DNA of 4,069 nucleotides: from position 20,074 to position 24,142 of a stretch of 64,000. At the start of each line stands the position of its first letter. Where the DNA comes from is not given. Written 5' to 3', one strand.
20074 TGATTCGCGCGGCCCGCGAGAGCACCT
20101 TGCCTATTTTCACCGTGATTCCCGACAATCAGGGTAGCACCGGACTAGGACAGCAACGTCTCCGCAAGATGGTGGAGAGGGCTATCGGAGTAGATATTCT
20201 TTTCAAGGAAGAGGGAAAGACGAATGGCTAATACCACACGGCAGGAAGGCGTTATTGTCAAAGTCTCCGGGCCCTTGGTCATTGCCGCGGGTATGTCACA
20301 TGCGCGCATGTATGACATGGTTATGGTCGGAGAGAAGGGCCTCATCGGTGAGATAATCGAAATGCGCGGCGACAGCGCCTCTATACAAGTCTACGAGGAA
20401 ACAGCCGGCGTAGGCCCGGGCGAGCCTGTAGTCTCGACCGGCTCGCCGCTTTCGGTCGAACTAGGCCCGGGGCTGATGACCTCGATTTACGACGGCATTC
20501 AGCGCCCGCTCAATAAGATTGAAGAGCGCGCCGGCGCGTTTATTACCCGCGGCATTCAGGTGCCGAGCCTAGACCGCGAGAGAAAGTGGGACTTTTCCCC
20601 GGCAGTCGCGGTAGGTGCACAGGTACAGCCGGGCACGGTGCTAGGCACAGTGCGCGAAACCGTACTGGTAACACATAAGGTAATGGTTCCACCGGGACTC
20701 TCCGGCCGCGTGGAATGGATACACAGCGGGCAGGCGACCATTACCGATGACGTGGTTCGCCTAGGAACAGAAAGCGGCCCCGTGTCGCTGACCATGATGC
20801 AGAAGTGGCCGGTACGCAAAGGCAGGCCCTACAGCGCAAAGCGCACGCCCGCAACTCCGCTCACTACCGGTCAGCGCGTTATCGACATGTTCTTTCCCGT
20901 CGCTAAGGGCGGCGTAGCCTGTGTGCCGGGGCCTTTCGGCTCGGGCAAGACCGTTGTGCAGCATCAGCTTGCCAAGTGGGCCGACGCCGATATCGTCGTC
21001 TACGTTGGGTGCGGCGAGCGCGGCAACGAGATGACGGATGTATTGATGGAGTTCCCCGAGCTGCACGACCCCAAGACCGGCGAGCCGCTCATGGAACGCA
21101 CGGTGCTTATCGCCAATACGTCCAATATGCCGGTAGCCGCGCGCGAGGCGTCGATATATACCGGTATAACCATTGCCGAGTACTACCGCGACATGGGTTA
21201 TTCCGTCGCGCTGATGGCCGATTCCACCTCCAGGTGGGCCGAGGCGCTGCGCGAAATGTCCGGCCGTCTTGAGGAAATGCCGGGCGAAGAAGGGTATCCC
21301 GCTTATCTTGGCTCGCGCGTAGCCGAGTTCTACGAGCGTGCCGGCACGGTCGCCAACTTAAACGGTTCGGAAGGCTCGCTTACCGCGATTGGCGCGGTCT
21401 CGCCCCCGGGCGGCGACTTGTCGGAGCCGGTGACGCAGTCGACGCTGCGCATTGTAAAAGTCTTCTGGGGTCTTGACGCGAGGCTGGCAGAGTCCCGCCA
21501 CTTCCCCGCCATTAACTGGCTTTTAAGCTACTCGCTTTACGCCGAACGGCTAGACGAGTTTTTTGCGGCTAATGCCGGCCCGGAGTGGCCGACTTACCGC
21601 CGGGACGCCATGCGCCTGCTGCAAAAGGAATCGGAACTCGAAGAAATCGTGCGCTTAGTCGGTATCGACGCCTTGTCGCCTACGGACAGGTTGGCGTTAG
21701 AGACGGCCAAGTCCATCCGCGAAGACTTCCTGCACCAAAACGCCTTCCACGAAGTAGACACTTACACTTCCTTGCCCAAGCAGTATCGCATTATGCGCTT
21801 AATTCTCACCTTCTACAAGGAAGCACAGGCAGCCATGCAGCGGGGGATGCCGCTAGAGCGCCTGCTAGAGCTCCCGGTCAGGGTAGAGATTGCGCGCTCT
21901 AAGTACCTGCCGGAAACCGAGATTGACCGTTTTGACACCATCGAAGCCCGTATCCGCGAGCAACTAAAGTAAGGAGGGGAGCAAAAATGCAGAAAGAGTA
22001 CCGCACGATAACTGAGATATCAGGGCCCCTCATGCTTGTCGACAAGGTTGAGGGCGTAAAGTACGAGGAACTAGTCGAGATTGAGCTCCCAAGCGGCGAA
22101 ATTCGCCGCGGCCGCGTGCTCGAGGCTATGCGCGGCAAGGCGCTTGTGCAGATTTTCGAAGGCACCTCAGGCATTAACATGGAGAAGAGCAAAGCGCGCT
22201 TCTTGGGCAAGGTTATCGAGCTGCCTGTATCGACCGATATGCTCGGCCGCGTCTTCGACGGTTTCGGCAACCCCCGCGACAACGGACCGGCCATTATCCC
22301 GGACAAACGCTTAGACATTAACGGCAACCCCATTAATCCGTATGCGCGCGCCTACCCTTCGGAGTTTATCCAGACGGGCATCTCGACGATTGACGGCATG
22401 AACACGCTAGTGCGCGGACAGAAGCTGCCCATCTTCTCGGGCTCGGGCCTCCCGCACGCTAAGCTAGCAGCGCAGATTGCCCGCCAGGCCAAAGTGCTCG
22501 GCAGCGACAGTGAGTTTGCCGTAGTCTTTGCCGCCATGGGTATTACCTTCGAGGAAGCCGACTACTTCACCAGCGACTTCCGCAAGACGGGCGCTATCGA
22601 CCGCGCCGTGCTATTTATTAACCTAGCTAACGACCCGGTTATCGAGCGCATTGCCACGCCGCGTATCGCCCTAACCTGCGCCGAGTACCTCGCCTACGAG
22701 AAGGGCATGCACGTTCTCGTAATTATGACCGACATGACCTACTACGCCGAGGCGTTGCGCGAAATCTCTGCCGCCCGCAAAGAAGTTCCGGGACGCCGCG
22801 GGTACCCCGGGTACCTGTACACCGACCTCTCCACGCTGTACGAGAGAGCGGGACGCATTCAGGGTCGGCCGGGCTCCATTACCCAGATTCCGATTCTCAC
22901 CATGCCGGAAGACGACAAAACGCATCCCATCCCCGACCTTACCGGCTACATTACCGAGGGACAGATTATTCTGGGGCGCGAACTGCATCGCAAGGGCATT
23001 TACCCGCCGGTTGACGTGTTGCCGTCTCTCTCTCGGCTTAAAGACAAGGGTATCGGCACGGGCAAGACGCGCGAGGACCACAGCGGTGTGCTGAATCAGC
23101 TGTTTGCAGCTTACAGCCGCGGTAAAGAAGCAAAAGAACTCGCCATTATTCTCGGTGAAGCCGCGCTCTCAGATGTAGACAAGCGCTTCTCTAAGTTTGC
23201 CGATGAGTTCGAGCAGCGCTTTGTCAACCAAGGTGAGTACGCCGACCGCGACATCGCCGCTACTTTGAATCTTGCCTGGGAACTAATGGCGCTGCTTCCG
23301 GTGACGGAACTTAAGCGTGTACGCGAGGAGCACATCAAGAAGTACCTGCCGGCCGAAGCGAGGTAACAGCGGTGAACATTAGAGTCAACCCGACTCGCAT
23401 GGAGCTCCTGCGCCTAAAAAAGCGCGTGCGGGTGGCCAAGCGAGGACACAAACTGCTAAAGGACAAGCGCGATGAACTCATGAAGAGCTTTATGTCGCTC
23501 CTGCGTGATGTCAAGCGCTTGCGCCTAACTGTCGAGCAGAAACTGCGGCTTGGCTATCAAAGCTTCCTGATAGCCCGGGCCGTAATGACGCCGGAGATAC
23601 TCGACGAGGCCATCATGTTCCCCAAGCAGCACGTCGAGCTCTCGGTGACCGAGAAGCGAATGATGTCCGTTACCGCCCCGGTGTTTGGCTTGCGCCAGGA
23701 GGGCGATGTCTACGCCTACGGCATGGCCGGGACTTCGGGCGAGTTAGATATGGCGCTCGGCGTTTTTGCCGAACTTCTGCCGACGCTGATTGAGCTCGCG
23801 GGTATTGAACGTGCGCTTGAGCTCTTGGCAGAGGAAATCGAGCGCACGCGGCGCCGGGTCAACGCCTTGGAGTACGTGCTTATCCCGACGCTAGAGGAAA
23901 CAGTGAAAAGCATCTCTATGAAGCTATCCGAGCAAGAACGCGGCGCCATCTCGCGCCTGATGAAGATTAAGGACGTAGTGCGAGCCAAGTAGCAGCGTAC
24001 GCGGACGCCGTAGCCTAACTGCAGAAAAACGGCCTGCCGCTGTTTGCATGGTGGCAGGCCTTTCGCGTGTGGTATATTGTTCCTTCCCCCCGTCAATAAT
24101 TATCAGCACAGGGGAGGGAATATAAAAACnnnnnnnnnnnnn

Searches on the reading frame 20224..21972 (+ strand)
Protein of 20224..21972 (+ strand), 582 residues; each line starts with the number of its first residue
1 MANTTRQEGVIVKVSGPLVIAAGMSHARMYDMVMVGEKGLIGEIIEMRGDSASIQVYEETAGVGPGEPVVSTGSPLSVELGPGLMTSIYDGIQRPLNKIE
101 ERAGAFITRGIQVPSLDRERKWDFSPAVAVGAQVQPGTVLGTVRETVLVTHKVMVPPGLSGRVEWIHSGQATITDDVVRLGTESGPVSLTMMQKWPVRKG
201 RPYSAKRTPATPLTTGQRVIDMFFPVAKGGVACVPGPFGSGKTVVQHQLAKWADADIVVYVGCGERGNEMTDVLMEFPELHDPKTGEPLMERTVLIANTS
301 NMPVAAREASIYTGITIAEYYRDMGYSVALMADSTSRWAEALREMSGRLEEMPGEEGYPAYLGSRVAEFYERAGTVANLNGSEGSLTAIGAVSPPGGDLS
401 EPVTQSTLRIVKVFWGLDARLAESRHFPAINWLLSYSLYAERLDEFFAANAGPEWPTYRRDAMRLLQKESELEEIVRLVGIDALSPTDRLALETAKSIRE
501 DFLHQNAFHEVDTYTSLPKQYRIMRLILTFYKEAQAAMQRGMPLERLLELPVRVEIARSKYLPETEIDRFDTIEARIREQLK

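Call 82: search_protein_families(library=pfam, proteins=[window:20224-21972:+], max_evalue=0.00001)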
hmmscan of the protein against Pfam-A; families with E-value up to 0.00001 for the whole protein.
window:20224-21972:+ (582 aa): 4 families
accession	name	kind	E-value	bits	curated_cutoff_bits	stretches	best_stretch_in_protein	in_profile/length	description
PF00006.31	ATP-synt_ab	-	9.7e-76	254.6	29.5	1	216-437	1-213/213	ATP synthase alpha/beta family, nucleotide-binding domain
PF16886.11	ATP-synt_ab_Xtn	-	1.3e-30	105.4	25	1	113-198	1-88/88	ATPsynthase alpha/beta subunit barrel-sandwich domain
PF22919.1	ATP-synt_VA_C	-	5.4e-27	94.2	24.7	1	446-544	3-97/101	C-terminal domain of V and A type ATP synthase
PF02874.29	ATP-synt_ab_N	-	1.3e-13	51.7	20.9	1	11-73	1-69/69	ATP synthase alpha/beta family, beta-barrel domain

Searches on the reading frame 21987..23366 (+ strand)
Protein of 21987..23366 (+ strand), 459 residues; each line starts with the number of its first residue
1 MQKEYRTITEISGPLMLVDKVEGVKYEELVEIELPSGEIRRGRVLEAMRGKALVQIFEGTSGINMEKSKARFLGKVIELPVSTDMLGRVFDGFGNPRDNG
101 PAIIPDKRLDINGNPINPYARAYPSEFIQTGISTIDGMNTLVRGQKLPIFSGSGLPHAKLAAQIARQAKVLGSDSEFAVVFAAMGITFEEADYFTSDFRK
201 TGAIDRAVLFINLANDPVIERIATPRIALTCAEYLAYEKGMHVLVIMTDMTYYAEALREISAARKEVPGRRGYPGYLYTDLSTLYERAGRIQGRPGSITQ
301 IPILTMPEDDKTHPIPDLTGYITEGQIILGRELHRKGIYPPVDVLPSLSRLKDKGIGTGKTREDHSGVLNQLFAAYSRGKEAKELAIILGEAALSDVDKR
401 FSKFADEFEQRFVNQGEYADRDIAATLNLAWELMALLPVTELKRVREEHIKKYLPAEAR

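Call 82: search_protein_families(library=pfam, proteins=[window:21987-23366:+], max_evalue=0.00001)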
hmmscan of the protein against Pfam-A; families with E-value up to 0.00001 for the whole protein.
window:21987-23366:+ (459 aa): 3 families
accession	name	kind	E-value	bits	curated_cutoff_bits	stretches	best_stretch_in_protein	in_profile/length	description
PF00006.31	ATP-synt_ab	-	4e-80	268.9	29.5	1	131-349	1-213/213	ATP synthase alpha/beta family, nucleotide-binding domain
PF22919.1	ATP-synt_VA_C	-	1.5e-30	105.6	24.7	1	355-453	2-100/101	C-terminal domain of V and A type ATP synthase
PF02874.29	ATP-synt_ab_N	-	2.5e-10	41.2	20.9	1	8-74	1-69/69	ATP synthase alpha/beta family, beta-barrel domain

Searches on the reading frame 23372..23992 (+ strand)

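Call 82: search_protein_families(library=pfam, proteins=[window:23372-23992:+], max_evalue=0.00001)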
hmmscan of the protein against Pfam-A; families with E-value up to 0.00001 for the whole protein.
window:23372-23992:+ (206 aa): 1 family
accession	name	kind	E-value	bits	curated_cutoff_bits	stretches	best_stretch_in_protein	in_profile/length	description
PF01813.22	ATP-synt_D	-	1.1e-57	195.6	25.7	1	11-201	1-196/196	ATP synthase subunit D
